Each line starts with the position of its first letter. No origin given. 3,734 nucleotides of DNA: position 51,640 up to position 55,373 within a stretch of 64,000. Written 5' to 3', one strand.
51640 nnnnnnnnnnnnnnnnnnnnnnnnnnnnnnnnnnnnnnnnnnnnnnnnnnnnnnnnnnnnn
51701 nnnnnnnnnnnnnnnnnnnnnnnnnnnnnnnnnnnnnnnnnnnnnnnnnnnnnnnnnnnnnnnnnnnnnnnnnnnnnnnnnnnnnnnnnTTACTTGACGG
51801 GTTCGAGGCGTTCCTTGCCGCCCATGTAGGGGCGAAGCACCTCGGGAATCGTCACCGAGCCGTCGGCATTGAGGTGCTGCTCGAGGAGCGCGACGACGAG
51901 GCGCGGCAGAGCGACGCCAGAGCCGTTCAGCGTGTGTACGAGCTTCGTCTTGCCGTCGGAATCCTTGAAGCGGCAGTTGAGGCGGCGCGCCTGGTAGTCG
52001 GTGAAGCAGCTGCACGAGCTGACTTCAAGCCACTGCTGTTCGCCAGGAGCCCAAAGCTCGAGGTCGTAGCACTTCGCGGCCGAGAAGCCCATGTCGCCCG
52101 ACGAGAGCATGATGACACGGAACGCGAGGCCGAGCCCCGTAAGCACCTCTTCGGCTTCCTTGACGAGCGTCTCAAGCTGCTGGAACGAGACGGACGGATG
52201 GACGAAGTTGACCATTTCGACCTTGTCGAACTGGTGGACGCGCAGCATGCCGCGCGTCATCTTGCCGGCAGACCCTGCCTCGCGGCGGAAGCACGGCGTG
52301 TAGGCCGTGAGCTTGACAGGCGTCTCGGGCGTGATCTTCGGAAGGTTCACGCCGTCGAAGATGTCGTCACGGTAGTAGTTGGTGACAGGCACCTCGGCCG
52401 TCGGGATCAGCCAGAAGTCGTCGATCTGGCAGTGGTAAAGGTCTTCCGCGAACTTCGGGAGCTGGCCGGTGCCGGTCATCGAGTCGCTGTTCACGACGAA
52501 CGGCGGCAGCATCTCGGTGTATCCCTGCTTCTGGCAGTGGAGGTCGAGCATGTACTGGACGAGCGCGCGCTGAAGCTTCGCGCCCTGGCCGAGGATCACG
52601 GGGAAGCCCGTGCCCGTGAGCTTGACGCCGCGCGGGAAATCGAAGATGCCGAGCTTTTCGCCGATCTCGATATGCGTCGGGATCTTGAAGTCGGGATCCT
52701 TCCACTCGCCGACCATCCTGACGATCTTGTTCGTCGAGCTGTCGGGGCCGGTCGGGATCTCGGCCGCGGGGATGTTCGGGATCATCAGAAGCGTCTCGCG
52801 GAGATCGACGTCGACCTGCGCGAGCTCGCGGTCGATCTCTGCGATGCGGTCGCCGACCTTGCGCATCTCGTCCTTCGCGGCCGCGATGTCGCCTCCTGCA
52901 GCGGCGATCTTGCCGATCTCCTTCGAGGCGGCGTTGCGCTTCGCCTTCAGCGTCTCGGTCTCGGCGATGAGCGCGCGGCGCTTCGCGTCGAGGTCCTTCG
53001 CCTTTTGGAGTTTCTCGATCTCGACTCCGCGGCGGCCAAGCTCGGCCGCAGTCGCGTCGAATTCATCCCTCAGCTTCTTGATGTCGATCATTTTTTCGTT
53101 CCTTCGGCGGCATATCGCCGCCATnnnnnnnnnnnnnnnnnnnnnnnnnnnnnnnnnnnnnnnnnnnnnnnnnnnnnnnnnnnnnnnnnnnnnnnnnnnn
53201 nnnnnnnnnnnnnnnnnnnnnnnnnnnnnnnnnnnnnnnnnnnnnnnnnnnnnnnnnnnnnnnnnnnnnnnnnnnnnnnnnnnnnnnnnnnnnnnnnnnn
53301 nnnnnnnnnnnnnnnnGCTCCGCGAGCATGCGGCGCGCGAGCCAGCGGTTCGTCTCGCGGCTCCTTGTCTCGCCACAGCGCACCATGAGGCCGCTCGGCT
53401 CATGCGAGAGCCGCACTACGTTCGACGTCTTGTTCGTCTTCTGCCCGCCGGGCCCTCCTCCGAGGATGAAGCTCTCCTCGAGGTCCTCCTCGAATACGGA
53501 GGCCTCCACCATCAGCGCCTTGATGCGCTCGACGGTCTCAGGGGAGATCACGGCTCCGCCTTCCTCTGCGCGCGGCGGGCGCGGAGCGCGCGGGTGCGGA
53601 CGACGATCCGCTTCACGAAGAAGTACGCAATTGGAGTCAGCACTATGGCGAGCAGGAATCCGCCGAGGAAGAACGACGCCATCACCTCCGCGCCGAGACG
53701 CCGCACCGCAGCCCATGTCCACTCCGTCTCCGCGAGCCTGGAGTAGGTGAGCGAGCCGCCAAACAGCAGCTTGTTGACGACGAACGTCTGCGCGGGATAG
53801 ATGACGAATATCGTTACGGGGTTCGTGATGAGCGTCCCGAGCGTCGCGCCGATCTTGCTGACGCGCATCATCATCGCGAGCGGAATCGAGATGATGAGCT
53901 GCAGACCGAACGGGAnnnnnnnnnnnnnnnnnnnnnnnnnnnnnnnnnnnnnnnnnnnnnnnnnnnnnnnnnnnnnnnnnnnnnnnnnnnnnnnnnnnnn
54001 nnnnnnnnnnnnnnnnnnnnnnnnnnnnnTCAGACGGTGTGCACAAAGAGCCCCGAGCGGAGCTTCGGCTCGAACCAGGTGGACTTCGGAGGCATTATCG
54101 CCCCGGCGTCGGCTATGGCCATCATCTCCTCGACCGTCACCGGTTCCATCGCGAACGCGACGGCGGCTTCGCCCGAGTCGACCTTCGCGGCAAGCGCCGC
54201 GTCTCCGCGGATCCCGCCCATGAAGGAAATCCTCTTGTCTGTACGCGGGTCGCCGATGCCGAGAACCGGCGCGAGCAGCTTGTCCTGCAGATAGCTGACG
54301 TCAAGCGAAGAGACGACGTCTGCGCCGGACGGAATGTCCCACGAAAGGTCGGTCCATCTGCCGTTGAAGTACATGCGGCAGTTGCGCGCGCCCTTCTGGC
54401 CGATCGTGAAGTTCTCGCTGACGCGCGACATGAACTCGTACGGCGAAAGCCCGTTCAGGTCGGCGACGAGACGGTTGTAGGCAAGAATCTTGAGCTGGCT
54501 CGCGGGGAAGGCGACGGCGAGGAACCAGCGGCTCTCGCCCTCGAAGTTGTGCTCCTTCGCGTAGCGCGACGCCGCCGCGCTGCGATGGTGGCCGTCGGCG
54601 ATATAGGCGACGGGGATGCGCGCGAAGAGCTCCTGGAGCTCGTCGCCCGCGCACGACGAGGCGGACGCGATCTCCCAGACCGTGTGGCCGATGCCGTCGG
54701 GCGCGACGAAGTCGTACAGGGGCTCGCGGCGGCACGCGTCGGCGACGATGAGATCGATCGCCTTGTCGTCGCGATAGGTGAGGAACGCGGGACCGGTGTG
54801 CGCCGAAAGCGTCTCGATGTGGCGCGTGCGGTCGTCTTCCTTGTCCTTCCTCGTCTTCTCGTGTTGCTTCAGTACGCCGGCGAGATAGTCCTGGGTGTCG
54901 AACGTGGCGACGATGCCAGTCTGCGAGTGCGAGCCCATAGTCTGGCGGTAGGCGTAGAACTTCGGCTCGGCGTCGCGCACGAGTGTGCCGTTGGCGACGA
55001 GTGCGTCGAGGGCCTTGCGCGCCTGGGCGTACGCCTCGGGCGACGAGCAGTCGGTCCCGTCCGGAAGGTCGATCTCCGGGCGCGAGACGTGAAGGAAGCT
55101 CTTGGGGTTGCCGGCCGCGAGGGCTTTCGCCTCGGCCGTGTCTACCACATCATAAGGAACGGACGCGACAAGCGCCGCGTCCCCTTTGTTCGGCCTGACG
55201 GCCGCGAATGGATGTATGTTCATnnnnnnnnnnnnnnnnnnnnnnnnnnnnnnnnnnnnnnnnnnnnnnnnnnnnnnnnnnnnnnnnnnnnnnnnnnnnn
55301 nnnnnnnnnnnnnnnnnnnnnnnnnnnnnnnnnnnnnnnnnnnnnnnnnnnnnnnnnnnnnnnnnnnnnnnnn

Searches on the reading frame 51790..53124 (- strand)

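Call 58: search_protein_families(library=pfam, proteins=[window:51790-53124:-], max_evalue=0.0001)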
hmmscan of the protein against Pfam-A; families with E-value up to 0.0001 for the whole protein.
window:51790-53124:- (444 aa): 2 families
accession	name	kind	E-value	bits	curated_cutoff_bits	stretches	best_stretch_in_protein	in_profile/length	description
PF00587.30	tRNA-synt_2b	-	1.3e-34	120.3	29.3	1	235-417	9-179/179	tRNA synthetase class II core domain (G, H, P, S and T)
PF02403.27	Seryl_tRNA_N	-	5.9e-28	97.7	28.2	1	12-119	1-108/108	Seryl-tRNA synthetase N-terminal domain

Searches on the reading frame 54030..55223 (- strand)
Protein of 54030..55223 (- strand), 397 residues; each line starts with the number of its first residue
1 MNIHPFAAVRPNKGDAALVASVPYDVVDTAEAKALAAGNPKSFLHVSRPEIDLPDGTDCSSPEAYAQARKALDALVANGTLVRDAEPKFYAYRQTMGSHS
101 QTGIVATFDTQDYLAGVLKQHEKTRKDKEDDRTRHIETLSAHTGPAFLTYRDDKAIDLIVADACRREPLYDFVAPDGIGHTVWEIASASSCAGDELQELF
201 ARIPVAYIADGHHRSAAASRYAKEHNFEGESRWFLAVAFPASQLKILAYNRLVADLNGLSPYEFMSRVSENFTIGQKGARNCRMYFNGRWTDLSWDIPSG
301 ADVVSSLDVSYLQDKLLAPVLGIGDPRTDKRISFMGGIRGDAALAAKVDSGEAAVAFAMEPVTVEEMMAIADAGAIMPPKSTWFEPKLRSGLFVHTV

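Call 58: search_protein_families(library=pfam, proteins=[window:54030-55223:-], max_evalue=0.0001)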
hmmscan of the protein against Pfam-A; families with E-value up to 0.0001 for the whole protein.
window:54030-55223:- (397 aa): 1 family
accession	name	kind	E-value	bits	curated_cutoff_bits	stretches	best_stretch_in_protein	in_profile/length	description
PF06245.16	DUF1015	-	1.8e-93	313.5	25.8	1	3-310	1-325/325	Protein of unknown function (DUF1015)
